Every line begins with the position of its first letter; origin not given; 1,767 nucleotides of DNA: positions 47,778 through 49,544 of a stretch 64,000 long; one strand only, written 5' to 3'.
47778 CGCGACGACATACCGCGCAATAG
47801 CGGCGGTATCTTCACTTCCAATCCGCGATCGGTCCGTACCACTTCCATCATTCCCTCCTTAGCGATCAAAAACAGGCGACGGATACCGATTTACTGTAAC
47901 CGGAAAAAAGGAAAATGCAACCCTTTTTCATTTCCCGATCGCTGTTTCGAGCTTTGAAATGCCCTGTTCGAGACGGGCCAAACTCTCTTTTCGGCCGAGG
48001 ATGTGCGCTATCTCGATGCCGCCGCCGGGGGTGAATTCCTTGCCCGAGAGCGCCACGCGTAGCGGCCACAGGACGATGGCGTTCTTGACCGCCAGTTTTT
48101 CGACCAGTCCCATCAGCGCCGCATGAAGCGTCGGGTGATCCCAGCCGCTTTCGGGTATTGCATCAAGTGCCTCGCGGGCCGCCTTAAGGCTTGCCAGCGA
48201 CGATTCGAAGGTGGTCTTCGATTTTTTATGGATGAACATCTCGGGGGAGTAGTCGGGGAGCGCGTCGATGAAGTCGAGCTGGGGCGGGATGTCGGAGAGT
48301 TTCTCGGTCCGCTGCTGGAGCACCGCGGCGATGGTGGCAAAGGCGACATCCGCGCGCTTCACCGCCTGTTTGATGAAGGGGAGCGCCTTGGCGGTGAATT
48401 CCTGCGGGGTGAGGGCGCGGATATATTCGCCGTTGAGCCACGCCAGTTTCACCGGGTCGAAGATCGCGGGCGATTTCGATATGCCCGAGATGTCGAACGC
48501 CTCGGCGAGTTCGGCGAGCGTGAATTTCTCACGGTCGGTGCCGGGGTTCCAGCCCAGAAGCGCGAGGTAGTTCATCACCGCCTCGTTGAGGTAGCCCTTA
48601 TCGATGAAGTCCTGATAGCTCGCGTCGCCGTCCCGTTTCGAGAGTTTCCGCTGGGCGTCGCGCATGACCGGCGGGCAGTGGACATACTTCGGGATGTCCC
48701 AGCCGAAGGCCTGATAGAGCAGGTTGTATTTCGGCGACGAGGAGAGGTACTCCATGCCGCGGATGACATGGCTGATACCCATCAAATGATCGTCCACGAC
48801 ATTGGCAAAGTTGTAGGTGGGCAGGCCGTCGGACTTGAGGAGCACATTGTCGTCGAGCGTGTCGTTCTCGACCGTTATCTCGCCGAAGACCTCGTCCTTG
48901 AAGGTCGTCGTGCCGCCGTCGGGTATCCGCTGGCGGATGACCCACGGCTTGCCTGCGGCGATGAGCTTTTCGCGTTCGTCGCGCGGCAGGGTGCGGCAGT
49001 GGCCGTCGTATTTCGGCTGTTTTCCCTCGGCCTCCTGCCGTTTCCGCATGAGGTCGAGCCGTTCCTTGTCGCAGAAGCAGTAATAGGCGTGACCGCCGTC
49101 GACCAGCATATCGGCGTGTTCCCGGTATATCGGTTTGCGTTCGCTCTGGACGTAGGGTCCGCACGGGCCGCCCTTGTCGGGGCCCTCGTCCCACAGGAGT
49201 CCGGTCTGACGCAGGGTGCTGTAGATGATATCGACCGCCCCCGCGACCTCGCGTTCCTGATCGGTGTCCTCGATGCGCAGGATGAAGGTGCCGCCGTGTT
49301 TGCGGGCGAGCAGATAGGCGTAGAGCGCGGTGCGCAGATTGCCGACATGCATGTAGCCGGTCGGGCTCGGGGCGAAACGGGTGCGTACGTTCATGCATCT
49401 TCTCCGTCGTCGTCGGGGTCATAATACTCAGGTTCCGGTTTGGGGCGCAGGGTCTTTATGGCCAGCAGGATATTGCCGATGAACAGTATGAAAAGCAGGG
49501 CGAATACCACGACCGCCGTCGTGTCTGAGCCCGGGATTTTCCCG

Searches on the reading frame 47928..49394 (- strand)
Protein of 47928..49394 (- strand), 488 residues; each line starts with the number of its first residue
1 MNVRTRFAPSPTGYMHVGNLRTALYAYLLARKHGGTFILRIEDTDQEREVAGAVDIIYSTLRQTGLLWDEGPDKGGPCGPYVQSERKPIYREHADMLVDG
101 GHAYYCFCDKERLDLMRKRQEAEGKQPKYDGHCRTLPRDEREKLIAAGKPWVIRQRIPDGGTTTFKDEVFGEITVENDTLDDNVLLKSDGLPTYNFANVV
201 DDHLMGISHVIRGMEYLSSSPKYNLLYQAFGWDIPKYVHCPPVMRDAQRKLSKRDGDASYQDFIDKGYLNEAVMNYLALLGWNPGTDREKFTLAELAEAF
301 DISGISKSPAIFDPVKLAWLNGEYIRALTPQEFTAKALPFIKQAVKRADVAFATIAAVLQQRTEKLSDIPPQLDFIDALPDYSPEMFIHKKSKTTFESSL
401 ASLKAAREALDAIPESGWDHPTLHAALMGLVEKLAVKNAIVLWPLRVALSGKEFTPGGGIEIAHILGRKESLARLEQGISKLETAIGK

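Call 19: search_protein_families(library=pfam, proteins=[window:47928-49394:-], max_evalue=0.001)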
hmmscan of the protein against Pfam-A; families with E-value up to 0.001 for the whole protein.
window:47928-49394:- (488 aa): 2 families
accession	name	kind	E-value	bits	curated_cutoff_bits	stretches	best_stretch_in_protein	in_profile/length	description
PF00749.27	tRNA-synt_1c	-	1.2e-97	327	23.4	1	2-319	1-314/314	tRNA synthetases class I (E and Q), catalytic domain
PF19269.4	Anticodon_2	-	3.3e-36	125.2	23.6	1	332-479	1-141/141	Anticodon binding domain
